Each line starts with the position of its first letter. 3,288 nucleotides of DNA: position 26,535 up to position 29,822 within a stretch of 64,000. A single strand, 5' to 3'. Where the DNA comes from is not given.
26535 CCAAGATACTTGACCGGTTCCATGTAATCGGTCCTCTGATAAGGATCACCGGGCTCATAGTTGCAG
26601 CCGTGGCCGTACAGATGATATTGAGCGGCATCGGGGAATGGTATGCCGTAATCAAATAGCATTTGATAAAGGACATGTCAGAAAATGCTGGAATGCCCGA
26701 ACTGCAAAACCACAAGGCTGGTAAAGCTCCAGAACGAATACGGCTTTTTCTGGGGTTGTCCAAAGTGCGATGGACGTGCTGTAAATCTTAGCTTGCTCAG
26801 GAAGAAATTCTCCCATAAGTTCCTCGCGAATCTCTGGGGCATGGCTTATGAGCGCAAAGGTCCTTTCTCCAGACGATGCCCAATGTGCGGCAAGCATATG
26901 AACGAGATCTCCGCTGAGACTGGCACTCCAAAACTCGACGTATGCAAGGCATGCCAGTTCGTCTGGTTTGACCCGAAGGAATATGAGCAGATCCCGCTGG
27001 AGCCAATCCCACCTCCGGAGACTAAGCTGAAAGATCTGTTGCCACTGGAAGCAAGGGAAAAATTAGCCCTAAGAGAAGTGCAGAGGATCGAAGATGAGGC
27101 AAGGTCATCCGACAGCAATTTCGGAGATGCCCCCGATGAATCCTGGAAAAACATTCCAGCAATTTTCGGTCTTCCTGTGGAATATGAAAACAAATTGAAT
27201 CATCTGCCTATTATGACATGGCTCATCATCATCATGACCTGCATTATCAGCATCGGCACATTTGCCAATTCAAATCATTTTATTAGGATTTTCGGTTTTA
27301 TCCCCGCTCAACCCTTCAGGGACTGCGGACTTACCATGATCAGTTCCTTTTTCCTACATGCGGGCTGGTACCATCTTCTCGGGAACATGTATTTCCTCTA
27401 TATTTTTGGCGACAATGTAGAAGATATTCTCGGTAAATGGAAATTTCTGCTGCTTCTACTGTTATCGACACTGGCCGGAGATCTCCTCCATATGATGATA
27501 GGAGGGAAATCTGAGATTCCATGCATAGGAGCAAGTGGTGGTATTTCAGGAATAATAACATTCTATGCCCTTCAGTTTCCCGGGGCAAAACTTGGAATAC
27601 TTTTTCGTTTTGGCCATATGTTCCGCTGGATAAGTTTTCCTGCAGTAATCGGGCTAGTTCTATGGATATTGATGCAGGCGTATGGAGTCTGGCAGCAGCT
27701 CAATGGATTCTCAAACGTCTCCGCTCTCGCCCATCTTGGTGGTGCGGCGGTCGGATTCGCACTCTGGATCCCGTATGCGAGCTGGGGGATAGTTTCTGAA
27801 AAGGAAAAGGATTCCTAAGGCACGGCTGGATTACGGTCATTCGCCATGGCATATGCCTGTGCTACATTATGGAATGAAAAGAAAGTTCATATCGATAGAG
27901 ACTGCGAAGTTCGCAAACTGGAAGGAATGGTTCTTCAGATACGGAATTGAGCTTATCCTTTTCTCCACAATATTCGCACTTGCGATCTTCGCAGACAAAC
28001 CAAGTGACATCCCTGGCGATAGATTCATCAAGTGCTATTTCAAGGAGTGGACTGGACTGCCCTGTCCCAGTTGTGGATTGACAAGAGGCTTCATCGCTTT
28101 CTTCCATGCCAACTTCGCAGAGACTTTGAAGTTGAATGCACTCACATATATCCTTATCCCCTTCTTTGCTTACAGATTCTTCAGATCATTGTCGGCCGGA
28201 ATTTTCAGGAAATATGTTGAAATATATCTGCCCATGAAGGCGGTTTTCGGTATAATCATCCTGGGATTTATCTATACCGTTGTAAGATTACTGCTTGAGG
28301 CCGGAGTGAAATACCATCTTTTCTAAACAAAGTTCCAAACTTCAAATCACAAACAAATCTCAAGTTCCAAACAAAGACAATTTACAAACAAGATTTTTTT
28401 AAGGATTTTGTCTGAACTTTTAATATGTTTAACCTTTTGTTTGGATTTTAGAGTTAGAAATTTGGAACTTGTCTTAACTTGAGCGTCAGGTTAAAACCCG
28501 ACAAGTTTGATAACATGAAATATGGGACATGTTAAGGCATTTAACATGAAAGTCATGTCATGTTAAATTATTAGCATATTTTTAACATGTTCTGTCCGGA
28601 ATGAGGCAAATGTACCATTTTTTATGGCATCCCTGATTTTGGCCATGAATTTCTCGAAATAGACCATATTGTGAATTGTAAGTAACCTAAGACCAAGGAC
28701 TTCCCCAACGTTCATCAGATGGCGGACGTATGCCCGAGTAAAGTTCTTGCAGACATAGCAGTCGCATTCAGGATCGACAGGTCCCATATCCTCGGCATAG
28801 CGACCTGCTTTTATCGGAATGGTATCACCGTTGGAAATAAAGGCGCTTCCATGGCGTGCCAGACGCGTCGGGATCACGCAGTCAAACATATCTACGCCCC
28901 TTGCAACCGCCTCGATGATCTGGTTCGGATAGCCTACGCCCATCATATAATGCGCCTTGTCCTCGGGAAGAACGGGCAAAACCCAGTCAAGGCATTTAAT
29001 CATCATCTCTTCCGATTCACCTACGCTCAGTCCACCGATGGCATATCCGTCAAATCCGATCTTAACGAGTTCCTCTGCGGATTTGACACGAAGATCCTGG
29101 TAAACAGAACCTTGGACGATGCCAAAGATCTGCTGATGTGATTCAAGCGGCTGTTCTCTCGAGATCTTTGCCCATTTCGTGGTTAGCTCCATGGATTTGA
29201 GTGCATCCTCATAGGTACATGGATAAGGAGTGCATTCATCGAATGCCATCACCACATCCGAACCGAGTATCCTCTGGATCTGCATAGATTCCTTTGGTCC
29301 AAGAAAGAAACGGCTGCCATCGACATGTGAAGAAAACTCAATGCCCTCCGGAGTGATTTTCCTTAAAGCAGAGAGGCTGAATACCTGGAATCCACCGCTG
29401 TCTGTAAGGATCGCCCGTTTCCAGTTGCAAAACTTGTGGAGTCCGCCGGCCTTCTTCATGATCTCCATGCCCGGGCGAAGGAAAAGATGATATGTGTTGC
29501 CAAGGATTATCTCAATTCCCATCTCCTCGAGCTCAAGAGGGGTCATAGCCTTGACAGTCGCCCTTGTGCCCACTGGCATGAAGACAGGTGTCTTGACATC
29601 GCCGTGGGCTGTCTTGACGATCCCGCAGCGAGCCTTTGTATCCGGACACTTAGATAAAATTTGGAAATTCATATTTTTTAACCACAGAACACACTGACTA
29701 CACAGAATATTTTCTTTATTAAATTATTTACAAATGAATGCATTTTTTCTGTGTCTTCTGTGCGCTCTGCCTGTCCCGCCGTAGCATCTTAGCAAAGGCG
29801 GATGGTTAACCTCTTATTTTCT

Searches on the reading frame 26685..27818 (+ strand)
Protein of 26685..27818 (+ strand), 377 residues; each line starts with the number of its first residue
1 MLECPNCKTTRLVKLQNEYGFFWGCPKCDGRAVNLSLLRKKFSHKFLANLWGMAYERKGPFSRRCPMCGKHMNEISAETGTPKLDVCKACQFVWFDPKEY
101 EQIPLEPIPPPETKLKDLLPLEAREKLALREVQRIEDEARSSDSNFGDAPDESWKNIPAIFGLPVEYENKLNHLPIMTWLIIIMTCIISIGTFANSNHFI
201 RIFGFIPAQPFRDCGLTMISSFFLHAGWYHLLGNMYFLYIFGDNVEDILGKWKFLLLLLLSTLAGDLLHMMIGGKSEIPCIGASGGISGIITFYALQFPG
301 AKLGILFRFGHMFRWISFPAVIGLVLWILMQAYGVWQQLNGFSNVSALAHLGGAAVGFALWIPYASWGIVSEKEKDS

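Call 73: search_protein_families(library=pfam, proteins=[window:26685-27818:+], max_evalue=0.00001)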
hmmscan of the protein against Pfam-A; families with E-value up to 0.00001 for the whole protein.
window:26685-27818:+ (377 aa): 2 families
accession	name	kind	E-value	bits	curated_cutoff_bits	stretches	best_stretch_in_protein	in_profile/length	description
PF01694.28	Rhomboid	-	2.3e-26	93.2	22.6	1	217-362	6-138/143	Rhomboid domain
PF13453.11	Zn_ribbon_TFIIB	-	3.8e-10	39.4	22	1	64-103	1-38/41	Transcription factor zinc-finger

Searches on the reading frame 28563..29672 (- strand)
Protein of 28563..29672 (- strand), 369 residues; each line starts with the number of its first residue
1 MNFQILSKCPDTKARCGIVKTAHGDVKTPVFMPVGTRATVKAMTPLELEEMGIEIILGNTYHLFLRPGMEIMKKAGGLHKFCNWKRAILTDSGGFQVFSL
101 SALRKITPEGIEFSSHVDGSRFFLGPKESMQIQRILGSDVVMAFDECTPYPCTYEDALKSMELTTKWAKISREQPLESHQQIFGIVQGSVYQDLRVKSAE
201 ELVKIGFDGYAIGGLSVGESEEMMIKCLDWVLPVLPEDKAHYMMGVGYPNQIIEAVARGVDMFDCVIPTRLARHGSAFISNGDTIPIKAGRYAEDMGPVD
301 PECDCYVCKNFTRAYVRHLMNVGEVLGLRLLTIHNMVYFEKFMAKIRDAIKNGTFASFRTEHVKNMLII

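Call 73: search_protein_families(library=pfam, proteins=[window:28563-29672:-], max_evalue=0.00001)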
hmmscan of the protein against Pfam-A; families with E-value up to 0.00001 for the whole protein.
window:28563-29672:- (369 aa): 1 family
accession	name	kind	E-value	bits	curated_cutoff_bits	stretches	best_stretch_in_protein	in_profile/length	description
PF01702.25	TGT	-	5.2e-156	519.6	26.3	1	13-365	2-354/357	Queuine tRNA-ribosyltransferase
